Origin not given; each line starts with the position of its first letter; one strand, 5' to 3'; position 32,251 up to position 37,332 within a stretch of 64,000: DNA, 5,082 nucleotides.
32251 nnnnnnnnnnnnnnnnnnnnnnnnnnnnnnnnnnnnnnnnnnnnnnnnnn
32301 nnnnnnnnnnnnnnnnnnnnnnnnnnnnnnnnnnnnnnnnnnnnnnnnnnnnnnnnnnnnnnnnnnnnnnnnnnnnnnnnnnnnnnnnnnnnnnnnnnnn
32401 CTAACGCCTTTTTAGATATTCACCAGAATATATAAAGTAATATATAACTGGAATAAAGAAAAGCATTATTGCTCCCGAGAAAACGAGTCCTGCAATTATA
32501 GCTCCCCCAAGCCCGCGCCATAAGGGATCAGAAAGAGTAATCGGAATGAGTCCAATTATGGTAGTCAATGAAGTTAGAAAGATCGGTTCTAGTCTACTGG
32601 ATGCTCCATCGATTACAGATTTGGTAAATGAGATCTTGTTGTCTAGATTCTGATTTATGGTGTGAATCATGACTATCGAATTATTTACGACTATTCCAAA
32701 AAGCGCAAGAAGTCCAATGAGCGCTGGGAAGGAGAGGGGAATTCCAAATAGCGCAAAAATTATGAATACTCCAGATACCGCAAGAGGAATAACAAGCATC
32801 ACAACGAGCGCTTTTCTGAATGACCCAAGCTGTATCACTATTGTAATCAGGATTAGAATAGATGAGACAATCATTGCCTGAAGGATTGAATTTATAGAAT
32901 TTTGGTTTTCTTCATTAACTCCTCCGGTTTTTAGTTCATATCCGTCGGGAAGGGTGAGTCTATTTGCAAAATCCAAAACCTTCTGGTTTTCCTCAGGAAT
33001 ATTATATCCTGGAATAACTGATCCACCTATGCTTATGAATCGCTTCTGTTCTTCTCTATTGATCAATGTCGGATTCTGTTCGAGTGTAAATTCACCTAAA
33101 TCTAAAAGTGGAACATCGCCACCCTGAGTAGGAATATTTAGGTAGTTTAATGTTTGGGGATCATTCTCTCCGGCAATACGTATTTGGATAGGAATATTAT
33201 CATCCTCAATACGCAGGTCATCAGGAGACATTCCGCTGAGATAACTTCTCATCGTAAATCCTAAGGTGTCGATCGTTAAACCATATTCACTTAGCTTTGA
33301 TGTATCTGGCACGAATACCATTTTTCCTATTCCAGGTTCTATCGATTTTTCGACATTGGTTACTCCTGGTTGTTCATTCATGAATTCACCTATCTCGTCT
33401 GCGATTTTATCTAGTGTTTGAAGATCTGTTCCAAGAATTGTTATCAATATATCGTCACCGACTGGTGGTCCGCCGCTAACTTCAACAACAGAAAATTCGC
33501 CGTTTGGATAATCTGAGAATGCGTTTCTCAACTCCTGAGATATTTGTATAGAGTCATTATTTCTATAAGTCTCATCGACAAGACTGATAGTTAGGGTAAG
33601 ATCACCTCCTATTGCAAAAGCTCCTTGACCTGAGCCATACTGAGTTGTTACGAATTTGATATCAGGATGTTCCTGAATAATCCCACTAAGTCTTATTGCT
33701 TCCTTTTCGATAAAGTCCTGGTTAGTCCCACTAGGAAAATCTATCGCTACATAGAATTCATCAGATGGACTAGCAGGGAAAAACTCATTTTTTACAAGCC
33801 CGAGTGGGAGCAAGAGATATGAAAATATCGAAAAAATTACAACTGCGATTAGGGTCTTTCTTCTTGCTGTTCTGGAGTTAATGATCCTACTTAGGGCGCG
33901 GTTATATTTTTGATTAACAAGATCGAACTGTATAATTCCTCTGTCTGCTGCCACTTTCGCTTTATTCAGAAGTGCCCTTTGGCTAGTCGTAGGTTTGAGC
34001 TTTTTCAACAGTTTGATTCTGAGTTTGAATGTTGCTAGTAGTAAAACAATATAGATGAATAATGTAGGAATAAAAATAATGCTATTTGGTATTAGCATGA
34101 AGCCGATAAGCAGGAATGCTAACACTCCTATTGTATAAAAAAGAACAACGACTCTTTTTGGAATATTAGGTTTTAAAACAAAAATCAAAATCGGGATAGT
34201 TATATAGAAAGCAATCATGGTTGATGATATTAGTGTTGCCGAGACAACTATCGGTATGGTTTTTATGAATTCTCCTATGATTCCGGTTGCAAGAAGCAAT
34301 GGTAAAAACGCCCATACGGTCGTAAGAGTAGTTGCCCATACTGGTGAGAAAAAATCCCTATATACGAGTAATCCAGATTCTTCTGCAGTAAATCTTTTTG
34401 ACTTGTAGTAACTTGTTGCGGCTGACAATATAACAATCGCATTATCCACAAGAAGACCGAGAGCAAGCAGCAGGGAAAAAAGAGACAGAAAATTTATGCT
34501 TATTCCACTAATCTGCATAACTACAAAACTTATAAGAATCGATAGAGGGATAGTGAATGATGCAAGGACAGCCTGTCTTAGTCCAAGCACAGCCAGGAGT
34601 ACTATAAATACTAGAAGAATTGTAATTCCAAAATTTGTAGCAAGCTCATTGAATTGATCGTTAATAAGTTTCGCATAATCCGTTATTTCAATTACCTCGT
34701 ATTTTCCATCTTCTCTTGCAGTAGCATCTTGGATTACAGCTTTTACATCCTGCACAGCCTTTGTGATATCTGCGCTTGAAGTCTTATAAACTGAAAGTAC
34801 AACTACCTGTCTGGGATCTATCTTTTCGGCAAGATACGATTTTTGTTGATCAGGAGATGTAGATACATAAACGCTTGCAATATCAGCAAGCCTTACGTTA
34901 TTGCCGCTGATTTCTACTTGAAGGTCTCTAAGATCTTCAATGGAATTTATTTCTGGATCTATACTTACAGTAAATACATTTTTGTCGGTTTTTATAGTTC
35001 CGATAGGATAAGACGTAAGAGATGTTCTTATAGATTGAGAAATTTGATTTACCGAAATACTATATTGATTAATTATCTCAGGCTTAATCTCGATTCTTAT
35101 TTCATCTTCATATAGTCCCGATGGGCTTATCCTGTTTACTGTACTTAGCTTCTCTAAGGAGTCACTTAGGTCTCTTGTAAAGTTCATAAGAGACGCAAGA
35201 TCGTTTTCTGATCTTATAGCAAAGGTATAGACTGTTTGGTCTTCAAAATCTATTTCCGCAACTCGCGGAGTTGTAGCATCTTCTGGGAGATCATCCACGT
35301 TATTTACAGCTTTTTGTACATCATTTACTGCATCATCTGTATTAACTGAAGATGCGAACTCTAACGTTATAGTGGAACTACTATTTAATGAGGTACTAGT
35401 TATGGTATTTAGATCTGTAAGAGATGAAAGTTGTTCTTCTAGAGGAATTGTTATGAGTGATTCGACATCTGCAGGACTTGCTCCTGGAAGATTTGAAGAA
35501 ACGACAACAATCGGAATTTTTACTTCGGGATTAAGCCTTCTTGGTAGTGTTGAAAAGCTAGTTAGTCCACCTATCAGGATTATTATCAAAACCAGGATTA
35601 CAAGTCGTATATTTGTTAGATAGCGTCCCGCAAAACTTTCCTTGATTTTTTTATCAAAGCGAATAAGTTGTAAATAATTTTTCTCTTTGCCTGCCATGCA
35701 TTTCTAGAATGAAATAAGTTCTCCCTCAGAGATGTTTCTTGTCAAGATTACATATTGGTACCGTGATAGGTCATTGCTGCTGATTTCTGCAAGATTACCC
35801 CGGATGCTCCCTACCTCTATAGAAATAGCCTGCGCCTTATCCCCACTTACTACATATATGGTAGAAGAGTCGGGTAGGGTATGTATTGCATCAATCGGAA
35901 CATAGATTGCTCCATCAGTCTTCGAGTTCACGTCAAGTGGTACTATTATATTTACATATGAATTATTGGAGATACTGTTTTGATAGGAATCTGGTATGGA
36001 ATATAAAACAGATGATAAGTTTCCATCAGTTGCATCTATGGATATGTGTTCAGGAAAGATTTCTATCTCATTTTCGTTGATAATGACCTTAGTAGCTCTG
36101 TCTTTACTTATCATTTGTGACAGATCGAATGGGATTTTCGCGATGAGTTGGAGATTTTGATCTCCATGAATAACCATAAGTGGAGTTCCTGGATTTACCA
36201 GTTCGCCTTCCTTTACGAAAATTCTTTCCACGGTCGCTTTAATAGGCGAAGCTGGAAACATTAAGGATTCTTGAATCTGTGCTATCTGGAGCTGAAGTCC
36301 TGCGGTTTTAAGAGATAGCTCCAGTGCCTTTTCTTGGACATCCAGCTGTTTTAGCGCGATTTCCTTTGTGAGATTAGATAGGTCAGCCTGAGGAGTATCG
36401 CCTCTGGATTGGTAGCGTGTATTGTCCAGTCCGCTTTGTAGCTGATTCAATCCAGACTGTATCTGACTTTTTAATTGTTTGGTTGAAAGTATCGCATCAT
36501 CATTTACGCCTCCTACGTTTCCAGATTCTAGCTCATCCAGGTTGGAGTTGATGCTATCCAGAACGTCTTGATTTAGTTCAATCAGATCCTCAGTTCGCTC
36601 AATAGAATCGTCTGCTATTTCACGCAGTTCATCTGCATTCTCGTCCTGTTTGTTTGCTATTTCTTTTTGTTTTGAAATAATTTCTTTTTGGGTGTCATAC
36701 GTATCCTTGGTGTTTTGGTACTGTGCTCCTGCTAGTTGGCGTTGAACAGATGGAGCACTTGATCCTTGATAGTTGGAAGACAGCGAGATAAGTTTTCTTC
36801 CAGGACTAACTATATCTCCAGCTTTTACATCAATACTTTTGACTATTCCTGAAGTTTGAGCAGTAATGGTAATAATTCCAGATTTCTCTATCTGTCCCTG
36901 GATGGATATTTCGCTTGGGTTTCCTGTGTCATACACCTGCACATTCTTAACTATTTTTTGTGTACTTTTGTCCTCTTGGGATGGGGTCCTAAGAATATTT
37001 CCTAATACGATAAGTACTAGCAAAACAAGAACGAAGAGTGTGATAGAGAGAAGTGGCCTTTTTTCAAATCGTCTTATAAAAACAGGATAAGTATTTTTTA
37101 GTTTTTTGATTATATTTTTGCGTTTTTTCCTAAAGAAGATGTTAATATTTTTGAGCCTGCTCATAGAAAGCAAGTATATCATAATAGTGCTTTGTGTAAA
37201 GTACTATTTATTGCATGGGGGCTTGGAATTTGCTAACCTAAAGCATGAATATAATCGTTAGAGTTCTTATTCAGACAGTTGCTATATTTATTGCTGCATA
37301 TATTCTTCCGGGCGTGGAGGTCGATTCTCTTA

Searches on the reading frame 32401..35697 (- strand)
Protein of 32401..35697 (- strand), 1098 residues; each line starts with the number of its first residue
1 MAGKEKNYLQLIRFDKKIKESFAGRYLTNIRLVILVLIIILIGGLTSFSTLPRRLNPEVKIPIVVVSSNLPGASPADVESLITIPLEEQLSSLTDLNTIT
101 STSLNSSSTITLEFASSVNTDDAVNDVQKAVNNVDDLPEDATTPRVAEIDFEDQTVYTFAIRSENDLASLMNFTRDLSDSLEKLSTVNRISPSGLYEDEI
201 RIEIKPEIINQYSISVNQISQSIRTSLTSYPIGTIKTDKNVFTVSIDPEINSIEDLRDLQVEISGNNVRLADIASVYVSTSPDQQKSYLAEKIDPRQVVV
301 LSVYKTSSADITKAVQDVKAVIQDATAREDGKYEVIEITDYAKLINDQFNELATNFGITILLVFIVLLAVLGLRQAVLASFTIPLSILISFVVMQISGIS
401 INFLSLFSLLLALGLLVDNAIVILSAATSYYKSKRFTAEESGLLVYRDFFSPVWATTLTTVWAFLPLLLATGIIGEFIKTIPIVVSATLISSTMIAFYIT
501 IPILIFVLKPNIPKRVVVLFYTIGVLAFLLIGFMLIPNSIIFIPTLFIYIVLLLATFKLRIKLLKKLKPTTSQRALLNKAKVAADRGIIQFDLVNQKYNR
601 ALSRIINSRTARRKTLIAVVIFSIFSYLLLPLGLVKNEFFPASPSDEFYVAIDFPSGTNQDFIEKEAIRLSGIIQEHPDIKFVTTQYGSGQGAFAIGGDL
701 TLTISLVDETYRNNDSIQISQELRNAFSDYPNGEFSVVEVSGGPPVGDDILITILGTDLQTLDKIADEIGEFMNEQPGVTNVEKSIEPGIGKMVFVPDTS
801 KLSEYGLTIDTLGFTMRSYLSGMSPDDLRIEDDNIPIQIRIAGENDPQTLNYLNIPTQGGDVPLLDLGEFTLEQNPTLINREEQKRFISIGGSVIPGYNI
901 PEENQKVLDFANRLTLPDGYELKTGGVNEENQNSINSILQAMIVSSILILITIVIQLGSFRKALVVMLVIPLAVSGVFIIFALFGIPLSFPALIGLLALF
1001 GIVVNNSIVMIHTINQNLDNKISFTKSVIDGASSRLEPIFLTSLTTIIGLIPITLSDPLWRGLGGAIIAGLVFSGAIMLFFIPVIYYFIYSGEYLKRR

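Call 52: search_protein_families(library=pfam, proteins=[window:32401-35697:-], max_evalue=0.0001)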
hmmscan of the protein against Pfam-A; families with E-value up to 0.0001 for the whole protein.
window:32401-35697:- (1098 aa): 2 families
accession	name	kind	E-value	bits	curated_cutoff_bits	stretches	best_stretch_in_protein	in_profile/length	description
PF00873.25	ACR_tran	-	1.8e-154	516.4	28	2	33-511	12-493/1021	AcrB/AcrD/AcrF family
PF02355.23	SecD_SecF_C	-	2.8e-05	24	20.5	0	935-1055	30-151/189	Protein export membrane protein SecD/SecF, C-terminal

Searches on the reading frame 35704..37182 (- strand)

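Call 52: search_protein_families(library=pfam, proteins=[window:35704-37182:-], max_evalue=0.0001)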
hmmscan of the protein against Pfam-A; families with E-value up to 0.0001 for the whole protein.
window:35704-37182:- (492 aa): 4 families
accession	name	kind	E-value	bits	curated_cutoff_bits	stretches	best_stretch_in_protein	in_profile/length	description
PF13533.13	Biotin_lipoyl_2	-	7.6e-10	38.8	29.8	0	104-132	1-29/32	Biotin-lipoyl like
PF13437.12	HlyD_3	-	3.7e-09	37.7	22.2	0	312-395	4-92/106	HlyD family secretion protein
PF16576.10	HlyD_D23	-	7.3e-08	32.4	30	0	101-135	106-140/214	Barrel-sandwich domain of CusB or HlyD membrane-fusion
PF00364.28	Biotin_lipoyl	-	3.3e-06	27.3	22.1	0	104-133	43-72/73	Biotin-requiring enzyme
